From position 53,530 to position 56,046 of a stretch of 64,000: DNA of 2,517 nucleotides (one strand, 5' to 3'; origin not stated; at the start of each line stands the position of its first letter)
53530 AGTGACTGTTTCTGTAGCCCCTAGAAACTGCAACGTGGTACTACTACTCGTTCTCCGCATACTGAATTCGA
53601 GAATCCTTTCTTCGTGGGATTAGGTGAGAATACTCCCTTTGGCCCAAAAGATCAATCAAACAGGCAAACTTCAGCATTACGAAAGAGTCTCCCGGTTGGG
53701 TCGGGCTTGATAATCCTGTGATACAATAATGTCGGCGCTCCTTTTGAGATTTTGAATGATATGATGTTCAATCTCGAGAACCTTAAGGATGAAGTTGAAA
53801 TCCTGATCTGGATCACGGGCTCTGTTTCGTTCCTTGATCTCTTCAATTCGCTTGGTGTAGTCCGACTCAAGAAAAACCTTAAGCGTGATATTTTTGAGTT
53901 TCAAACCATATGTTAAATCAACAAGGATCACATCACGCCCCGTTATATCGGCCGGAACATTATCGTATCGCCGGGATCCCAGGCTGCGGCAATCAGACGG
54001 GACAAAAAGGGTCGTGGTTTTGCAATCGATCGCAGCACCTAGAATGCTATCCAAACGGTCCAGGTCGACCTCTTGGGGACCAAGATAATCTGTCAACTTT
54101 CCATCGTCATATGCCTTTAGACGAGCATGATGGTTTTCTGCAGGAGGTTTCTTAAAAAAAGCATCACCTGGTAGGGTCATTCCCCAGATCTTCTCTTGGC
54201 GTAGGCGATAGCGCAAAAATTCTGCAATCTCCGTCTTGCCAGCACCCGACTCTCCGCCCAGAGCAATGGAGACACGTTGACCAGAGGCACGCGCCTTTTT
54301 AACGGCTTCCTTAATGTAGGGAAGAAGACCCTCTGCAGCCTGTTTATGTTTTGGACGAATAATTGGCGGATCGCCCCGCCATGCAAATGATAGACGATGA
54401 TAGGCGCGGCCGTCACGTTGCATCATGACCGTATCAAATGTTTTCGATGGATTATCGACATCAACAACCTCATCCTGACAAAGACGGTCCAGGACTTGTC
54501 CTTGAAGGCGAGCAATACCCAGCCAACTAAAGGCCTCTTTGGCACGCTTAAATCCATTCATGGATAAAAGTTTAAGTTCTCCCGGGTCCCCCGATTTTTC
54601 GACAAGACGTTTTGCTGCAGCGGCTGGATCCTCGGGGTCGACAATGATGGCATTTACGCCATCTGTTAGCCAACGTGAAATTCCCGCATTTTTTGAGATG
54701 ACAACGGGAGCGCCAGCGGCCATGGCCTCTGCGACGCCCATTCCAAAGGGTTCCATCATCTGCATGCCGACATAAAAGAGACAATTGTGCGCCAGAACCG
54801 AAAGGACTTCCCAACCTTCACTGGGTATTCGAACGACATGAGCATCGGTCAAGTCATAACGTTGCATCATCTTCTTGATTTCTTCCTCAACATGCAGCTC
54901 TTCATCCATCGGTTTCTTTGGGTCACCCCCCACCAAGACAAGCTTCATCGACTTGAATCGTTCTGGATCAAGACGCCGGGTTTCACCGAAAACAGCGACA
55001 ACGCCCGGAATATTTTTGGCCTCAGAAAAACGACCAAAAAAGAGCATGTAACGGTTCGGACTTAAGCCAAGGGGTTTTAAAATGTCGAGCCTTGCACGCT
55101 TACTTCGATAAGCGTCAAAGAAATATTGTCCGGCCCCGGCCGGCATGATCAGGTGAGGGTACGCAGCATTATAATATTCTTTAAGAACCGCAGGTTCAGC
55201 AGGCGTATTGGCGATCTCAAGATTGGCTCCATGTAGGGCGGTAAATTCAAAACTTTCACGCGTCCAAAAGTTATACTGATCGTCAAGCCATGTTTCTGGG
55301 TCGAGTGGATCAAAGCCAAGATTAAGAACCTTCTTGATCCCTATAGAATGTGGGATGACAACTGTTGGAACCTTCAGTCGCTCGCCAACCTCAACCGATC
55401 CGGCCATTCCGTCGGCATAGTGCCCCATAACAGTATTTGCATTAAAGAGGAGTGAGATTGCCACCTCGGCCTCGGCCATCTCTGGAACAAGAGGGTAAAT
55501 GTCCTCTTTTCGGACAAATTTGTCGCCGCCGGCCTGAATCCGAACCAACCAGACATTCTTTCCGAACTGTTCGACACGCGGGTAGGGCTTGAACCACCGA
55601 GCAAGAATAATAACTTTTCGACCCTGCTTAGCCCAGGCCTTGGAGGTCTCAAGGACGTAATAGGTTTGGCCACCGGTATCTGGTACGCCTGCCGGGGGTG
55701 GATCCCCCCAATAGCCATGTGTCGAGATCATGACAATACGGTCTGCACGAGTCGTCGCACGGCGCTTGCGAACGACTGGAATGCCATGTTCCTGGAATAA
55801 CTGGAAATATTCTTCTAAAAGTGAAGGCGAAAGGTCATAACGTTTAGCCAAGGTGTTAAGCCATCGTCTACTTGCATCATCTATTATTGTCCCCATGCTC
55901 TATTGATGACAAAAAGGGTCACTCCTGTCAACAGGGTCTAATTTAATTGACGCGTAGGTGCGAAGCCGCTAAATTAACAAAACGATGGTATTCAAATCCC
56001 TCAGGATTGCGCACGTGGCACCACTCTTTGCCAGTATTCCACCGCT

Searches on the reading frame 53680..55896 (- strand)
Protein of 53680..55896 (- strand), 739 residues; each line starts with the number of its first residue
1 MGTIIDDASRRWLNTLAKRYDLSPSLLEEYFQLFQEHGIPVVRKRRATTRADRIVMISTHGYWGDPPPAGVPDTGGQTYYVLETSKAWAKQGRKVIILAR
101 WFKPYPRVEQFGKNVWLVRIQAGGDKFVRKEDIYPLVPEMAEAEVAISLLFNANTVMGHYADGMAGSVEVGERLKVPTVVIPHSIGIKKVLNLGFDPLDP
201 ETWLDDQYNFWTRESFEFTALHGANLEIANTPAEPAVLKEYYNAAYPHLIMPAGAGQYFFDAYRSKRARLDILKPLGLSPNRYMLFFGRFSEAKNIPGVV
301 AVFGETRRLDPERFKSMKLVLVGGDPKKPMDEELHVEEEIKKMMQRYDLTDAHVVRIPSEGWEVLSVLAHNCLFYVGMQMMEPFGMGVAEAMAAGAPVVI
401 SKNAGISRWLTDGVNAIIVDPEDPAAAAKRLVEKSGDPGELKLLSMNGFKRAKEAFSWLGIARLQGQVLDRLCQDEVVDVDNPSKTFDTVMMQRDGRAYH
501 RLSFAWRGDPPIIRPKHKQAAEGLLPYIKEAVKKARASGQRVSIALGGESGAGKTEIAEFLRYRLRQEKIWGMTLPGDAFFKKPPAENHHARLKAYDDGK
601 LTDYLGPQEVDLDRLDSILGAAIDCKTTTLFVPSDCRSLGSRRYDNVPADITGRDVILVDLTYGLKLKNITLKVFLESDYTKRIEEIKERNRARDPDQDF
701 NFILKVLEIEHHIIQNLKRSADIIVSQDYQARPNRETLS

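Call 53: search_protein_families(library=pfam, proteins=[window:53680-55896:-], max_evalue=0.0001)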
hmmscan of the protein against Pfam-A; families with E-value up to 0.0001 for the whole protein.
window:53680-55896:- (739 aa): 5 families
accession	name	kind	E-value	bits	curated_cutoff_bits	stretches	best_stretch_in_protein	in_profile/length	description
PF00534.26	Glycos_transf_1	-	9.9e-19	67.9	26.4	1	281-433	15-154/172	Glycosyl transferases group 1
PF13692.12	Glyco_trans_1_4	-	2e-15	57.7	27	1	283-432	3-137/142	Glycosyl transferases group 1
PF00862.26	GT-B_Sucrose_synth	-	1.4e-08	34.4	23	1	53-90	15-52/290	Sucrose synthase first GT-B domain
PF20706.3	GT4-conflict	-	1.3e-07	31.4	26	1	283-419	199-324/385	Family 4 Glycosyltransferase in conflict systems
PF13439.12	Glyco_transf_4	-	5.6e-05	23.7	28.5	0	75-243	2-153/170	Glycosyltransferase Family 4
